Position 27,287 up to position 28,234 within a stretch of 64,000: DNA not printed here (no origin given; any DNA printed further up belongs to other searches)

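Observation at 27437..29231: Three-gene operon of unknown function directly downstream of the Type III res (zinc-ribbon protein, pRiA4b-ORF3-like protein, Cys-rich BFD-like protein)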

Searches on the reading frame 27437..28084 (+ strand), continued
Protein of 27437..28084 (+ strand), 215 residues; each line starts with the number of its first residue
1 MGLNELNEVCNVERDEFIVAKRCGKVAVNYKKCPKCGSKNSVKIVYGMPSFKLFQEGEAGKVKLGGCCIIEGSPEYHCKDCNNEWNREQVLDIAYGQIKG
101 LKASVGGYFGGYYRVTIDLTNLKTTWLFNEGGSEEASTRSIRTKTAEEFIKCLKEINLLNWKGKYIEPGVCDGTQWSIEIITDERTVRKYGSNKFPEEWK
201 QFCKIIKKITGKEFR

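Call 21: search_protein_families(library=padloc, proteins=[L002:3056-4501:+, L002:4502-5206:+, L002:5384-6526:+, L002:6558-7949:+, L003:2913-5888:+, L003:6079-7257:+, L003:7242-7721:+, L010:6722-7945:+, L005:866-4063:+, L004:1727-4396:+], max_evalue=0.001)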
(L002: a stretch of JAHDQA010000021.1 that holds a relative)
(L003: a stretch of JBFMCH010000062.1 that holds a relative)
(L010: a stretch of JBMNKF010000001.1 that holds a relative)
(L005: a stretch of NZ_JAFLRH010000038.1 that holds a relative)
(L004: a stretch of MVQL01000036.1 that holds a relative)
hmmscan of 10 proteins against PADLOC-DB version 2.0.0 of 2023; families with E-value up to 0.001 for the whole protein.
L002:3056-4501:+ (481 aa): 5 families
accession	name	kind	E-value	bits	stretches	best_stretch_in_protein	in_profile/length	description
PDLC02556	PglZ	-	3.2e-73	245.4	2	194-478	334-638/641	PglZ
PDLC02558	PglZ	-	7e-55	184.5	2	189-478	352-662/666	PglZ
PDLC02555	PglZ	-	1.2e-30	104.7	2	194-477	332-611/613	PglZ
PDLC02565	PglZ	-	9e-08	28.9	0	222-305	470-557/910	PglZ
PDLC02564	PglZ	-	7.7e-06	22.6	1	366-479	608-726/855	PglZ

L002:4502-5206:+ (234 aa): 3 families
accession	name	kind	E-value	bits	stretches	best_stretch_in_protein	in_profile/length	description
PDLC02437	BrxA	-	1e-63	213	1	3-233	2-235/238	BrxA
PDLC02444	BrxA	-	1e-43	147.6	1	3-214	6-226/251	BrxA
PDLC02449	BrxA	-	6.1e-05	21.1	1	6-166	3-166/236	BrxA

L002:5384-6526:+ (380 aa): 9 families
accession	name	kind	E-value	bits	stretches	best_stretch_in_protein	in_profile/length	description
PDLC04913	PDC-S11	-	8.3e-164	543.1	1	14-379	1-368/375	-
PDLC04910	PDC-S11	-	7.4e-76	253.7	1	14-376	1-356/359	-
PDLC04909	PDC-S11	-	4e-69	231.8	1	16-369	3-336/347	-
PDLC04915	PDC-S11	-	2.6e-57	192.8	1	20-227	7-213/379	-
PDLC04914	PDC-S11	-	4.1e-44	149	2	218-379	147-312/314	-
PDLC04916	PDC-S11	-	2.9e-40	136.4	1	28-223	13-199/358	-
PDLC04911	PDC-S11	-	4.1e-31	106.4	1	160-377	100-314/318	-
PDLC04912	PDC-S11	-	1.9e-28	97.6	1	160-376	100-311/313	-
PDLC04944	PDC-S18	-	3.9e-06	24.4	1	26-111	9-92/307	-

L002:6558-7949:+ (463 aa): 4 families
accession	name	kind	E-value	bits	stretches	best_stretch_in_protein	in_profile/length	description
PDLC04713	PDC-M57B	-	4.9e-71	236.7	1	142-345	3-206/211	-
PDLC04712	PDC-M57A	-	1.8e-40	136.5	1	2-133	3-134/138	-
PDLC04714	PDC-M57B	-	4.3e-20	70.4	1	161-329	32-213/238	-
PDLC02815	DpdC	-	4.7e-05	20.9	1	12-71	48-106/312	DpdC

L003:2913-5888:+ (991 aa): 6 families
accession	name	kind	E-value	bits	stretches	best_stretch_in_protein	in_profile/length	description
PDLC03040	REase_I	-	8.1e-47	157.6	1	114-712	116-697/1029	Type I restriction enzyme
PDLC03048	REase_I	-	1.8e-29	100.5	3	114-421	95-391/976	Type I restriction enzyme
PDLC03041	REase_I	-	1.7e-19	67.4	2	267-505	305-519/1099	Type I restriction enzyme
PDLC03044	REase_I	-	4.4e-17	59.4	2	117-587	114-549/1034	Type I restriction enzyme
PDLC03046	REase_I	-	1.1e-11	41.5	1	641-695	675-729/1025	Type I restriction enzyme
PDLC03045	REase_I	-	1.7e-07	27.6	0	638-683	625-670/995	Type I restriction enzyme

L003:6079-7257:+ (392 aa): 15 families
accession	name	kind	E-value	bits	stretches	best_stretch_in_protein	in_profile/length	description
PDLC03982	PD-Lambda-2_B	-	7.4e-11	40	1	167-302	240-373/402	-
PDLC04776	PDC-M69B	-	1.6e-10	39.2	1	202-372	68-237/272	-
PDLC04141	capP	-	2e-10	38.6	1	172-307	31-155/242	capP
PDLC03949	RmrA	-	8.8e-10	36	1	8-323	2-283/363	-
PDLC03951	RmrA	-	1.1e-09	35.8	1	11-276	11-263/400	-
PDLC03952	RmrA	-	1.1e-09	35.6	1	4-270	18-274/395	-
PDLC03948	RmrA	-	3.4e-09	34.1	1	10-314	10-298/397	-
PDLC03947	RmrA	-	7.6e-07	26.3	1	5-268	8-260/383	-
PDLC03944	RmrA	-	1.4e-06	25.7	1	22-316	20-294/384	-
PDLC03956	RmrA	-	2.1e-06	25.1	1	11-274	11-262/399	-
PDLC03955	RmrA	-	3.1e-06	24.7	1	9-314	21-299/371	-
PDLC03954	RmrA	-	3.5e-06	24.2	1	16-268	18-260/380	-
PDLC03945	RmrA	-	7.9e-06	23.3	1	15-309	16-297/394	-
PDLC03943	RmrA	-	1.3e-05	22.5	1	31-323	25-290/370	-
PDLC03946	RmrA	-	8.9e-05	19.4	0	12-269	6-237/357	-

L003:7242-7721:+ (159 aa): 0 families

L010:6722-7945:+ (407 aa): 3 families
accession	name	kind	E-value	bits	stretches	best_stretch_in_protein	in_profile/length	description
PDLC04713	PDC-M57B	-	3.9e-71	237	1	86-288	3-205/211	-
PDLC04712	PDC-M57A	-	2e-20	71.5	1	2-77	59-134/138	-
PDLC04714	PDC-M57B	-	2.5e-20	71.2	1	103-273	30-213/238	-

L005:866-4063:+ (1065 aa): 9 families
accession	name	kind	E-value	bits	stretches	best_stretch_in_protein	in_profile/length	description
PDLC03040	REase_I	-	0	1154.1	1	6-1039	5-1024/1029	Type I restriction enzyme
PDLC03044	REase_I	-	2.3e-74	249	2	85-581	79-549/1034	Type I restriction enzyme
PDLC03041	REase_I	-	3.6e-74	248.4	2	233-719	279-757/1099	Type I restriction enzyme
PDLC03048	REase_I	-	2.6e-58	196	2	50-556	31-499/976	Type I restriction enzyme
PDLC03046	REase_I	-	3.3e-27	92.8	2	627-932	662-962/1025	Type I restriction enzyme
PDLC03045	REase_I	-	3.4e-18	63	2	294-510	284-491/995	Type I restriction enzyme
PDLC03043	REase_I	-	1.3e-14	52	1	97-278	106-282/313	Type I restriction enzyme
PDLC04934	PDC-S15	-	1.7e-09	35.2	1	931-1034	307-409/416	-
PDLC04927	PDC-S15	-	4.4e-05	20.5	1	916-1038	298-414/422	-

L004:1727-4396:+ (889 aa): 50 families (the best 25 are shown)
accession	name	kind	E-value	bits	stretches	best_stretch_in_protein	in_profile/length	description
PDLC02500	BrxHI|BrxHII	-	3.9e-302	1003.3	2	1-690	1-698/933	BrxHI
PDLC02621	DrmD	-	1.7e-96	322.5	1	86-603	118-668/1040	DrmD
PDLC00659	HmaA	-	1.8e-87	292.4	2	85-399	100-401/1176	SNF2 helicase / DEAD-box helicase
PDLC02620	DrmD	-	1e-81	273.4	1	86-657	96-670/1060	DrmD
PDLC02504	BrxHI|BrxHII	-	1.9e-78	262.4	1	72-652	91-663/971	BrxHII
PDLC02572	DrmA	-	2.9e-70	235.4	1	85-601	114-656/1043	DrmA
PDLC02623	DrmD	-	4.2e-70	234.7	2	300-603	383-661/1040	DrmD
PDLC02619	DrmD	-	1.9e-67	226.1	2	504-664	471-634/872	DrmD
PDLC02632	DrmD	-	1.1e-65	220.4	1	82-589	116-648/662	DrmD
PDLC02634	DrmD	-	1.4e-57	193.2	1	78-602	82-619/900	DrmD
PDLC02840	DpdE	-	1.6e-56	190.2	3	58-182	129-259/1091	DpdE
PDLC02843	DpdE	-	2.9e-48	162.6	3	82-160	151-229/1091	DpdE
PDLC02633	DrmD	-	3.7e-48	162.1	1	85-596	121-658/839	DrmD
PDLC02624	DrmD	-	1.4e-39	134.1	1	127-575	2-475/652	DrmD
PDLC02846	DpdE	-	5.2e-37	125.2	2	79-289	152-343/1034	DpdE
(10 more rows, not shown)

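Call 24: search_protein_families(library=pfam, proteins=[L026:2506-4836:+, L026:4829-6121:+, L026:6143-7186:+, L026:7253-7966:+, L026:8589-9794:+, L028:9821-10414:+, L028:10415-10897:+, L068:701-2209:+, L077:8380-9534:+, L043:8970-10145:+], max_evalue=0.001)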
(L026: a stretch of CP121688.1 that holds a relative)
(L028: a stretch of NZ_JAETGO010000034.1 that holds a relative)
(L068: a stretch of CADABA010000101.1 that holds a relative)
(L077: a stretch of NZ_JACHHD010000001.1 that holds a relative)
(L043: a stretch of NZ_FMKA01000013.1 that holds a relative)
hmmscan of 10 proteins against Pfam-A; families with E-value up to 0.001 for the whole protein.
L026:2506-4836:+ (776 aa): 5 families
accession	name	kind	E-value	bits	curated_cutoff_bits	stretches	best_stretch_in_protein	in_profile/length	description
PF07728.20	AAA_5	-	1.9e-13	51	22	1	548-648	46-139/139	AAA domain (dynein-related subfamily)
PF00004.35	AAA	-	2.1e-08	35.1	21.2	1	298-338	1-45/131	ATPase family associated with various cellular activities (AAA)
PF13245.12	AAA_19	-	0.00014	22.5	25.1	0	295-323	11-39/134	AAA domain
PF13401.12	AAA_22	-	0.00035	21.3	27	0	298-366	8-63/130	AAA domain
PF00910.28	RNA_helicase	-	0.00054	20.9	21.5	0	299-348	2-47/105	RNA helicase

L026:4829-6121:+ (430 aa): 1 family
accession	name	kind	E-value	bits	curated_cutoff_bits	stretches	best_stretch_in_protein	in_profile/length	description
PF10117.15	McrBC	-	2.9e-66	224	23.9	1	49-368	3-318/318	McrBC 5-methylcytosine restriction system component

L026:6143-7186:+ (347 aa): 1 family
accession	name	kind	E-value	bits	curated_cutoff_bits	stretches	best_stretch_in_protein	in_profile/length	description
PF03747.19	ADP_ribosyl_GH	-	1.6e-75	254.9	26.2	1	9-312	1-287/287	ADP-ribosylglycohydrolase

L026:7253-7966:+ (237 aa): 0 families

L026:8589-9794:+ (401 aa): 1 family
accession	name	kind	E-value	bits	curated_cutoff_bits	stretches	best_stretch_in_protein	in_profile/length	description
PF14281.12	PDDEXK_4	-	3.6e-29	102.5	22.3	1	28-186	1-168/183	PD-(D/E)XK nuclease superfamily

L028:9821-10414:+ (197 aa): 1 family
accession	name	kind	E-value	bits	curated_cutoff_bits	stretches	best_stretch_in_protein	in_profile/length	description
PF13328.12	HD_4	-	5e-06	26.8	27.2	1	8-83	2-79/156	HD domain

L028:10415-10897:+ (160 aa): 0 families

L068:701-2209:+ (502 aa): 2 families
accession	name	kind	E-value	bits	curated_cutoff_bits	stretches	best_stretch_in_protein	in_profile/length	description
PF01661.27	Macro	-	6.6e-43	145.9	22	1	27-138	1-116/118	Macro domain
PF20118.4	DUF6508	-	1.9e-07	31.5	23.6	1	264-310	80-126/129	Family of unknown function (DUF6508)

L077:8380-9534:+ (384 aa): 1 family
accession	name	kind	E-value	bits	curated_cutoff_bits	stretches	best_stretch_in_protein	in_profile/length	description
PF07179.17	SseB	-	1.6e-10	41.7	21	1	228-369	1-119/124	SseB protein N-terminal domain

L043:8970-10145:+ (391 aa): 2 families
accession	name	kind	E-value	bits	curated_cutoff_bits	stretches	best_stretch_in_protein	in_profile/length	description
PF07929.16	PRiA4_ORF3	-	3.2e-44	151.1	26.6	1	210-378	2-167/173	Plasmid pRiA4b ORF-3-like protein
PF22016.2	DUF6933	-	3e-26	92.6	27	1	27-191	1-156/157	Domain of unknown function (DUF6933)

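Call 25: search_protein_families(library=pfam, proteins=[L054:5496-7145:+, L054:7190-7873:+, L060:4031-4765:+, L060:4779-5867:+, L060:5963-7726:+, L060:7848-8615:+, L049:3730-4722:+, L049:4738-5217:+, L020:6909-7988:+, L077:7749-8408:+], max_evalue=0.001)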
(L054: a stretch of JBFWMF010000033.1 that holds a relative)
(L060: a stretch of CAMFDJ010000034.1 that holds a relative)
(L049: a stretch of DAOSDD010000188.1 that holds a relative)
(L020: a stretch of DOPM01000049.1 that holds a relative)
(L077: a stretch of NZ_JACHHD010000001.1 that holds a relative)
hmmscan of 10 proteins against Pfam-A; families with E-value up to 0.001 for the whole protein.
L054:5496-7145:+ (549 aa): 0 families

L054:7190-7873:+ (227 aa): 0 families

L060:4031-4765:+ (244 aa): 0 families

L060:4779-5867:+ (362 aa): 1 family
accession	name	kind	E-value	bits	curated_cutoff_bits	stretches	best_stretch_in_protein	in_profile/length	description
PF01661.27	Macro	-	1.3e-34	119.1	22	1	19-132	1-118/118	Macro domain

L060:5963-7726:+ (587 aa): 2 families
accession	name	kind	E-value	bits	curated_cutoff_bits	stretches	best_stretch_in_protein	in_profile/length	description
PF03747.19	ADP_ribosyl_GH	-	8.5e-37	127.8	26.2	1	1-238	3-281/287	ADP-ribosylglycohydrolase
PF07179.17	SseB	-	1.1e-24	87.4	21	2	283-398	1-123/124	SseB protein N-terminal domain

L060:7848-8615:+ (255 aa): 1 family
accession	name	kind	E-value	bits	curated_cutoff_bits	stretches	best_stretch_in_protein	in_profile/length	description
PF23451.1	Zn_ribbon_PaaD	-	0.00089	19.3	27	1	45-63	9-27/53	PaaD zinc beta ribbon domain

L049:3730-4722:+ (330 aa): 1 family
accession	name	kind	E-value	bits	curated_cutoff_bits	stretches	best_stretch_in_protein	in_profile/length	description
PF19652.4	DUF6155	-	1.7e-09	38.2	27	1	15-179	3-163/170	Family of unknown function (DUF6155)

L049:4738-5217:+ (159 aa): 1 family
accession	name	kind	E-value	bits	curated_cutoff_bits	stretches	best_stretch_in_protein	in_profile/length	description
PF03682.18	UPF0158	-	6.5e-11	42.9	21.1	1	5-158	3-142/157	Uncharacterised protein family (UPF0158)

L020:6909-7988:+ (359 aa): 1 family
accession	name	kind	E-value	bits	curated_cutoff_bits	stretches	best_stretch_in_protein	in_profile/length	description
PF03747.19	ADP_ribosyl_GH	-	4.7e-80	269.8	26.2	1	21-324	1-287/287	ADP-ribosylglycohydrolase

L077:7749-8408:+ (219 aa): 0 families

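Call 30: search_solved_structures(query=A1, max_evalue=10)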
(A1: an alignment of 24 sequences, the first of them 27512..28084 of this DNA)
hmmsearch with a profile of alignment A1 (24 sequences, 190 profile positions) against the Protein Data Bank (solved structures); distinct sequences matched with E-value up to 10: 7.
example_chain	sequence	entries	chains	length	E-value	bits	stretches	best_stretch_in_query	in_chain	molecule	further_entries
2ymu_A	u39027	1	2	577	8.1e-06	29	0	149-187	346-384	WD-40 REPEAT PROTEIN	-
6r60_A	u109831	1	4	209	5.8e-05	26.2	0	150-187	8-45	WD-40 repeat protein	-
6r5y_A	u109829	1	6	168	0.00078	22.5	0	150-187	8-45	WD-40 repeat protein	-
6r5z_A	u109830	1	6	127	0.013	18.5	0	150-187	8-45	9-bladed beta-propeller formed by three 3-bladed fragments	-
3quf_A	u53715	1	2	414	0.2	14.6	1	152-185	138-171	Extracellular solute-binding protein, family 1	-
6r5x_A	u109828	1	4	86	0.33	14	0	150-187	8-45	WD-40 repeat protein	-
3a43_A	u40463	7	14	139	0.67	13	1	45-75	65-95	Hydrogenase nickel incorporation protein hypA | Probable hydrogenase nickel incorporation protein HypA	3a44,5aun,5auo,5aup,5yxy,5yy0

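Call 33: search_protein_families(library=pfam, proteins=[L056:6921-8870:+, L076:867-1808:+, L076:1859-2665:+, P0104, L061:7698-8615:+, L074:7707-8366:+, L075:7974-8597:+, L061:4029-4763:+, L061:8666-10654:-, L028:10894-11451:+], max_evalue=0.01)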
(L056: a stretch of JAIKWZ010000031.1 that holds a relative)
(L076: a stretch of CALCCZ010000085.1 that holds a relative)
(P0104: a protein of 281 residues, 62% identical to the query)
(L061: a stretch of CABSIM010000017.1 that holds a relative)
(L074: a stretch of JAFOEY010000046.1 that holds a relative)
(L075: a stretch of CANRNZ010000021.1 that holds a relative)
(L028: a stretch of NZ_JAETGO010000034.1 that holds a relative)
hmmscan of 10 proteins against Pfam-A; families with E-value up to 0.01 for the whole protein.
L056:6921-8870:+ (649 aa): 3 families
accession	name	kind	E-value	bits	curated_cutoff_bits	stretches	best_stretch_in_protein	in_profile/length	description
PF03747.19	ADP_ribosyl_GH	-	1.1e-35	124.1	26.2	1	1-233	3-278/287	ADP-ribosylglycohydrolase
PF23451.1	Zn_ribbon_PaaD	-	0.0005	20.1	27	1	354-372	9-27/53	PaaD zinc beta ribbon domain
PF10367.15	zf-Vps39_C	-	0.0022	17.9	24.7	0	408-430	2-23/41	Vacuolar sorting protein 39 C-terminal zinc finger domain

L076:867-1808:+ (313 aa): 0 families

L076:1859-2665:+ (268 aa): 1 family
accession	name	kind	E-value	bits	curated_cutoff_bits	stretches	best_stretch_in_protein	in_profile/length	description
PF08797.16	HIRAN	-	6.4e-11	42.4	24.7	1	44-106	18-79/96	HIRAN domain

P0104 (281 aa): 1 family
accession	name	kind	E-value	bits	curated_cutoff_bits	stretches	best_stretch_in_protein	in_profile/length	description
PF01966.28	HD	-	1.1e-07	32.5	22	1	29-125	2-112/116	HD domain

L061:7698-8615:+ (305 aa): 2 families
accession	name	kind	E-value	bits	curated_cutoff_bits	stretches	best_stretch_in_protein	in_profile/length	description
PF23451.1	Zn_ribbon_PaaD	-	0.00018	21.5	27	1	95-113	9-27/53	PaaD zinc beta ribbon domain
PF09723.15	Zn_ribbon_8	-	0.0072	16.8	34.4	0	97-114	23-40/41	Zinc ribbon domain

L074:7707-8366:+ (219 aa): 1 family
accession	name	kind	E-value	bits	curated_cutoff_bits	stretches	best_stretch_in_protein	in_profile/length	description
PF20033.5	DUF6438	-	0.0013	19.4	30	1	142-211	45-114/116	Domain of unknown function (DUF6438)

L075:7974-8597:+ (207 aa): 0 families

L061:4029-4763:+ (244 aa): 0 families

L061:8666-10654:- (662 aa): 1 family
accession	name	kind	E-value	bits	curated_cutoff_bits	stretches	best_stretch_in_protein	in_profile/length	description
PF00476.26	DNA_pol_A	-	3.5e-22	79.3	34.3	1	245-627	17-344/381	DNA polymerase family A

L028:10894-11451:+ (185 aa): 1 family
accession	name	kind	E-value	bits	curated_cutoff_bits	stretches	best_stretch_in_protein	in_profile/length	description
PF20815.3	GIY_YIG_2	-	8.2e-39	133.5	22.4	1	35-183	1-152/153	GIY-YIG catalytic domain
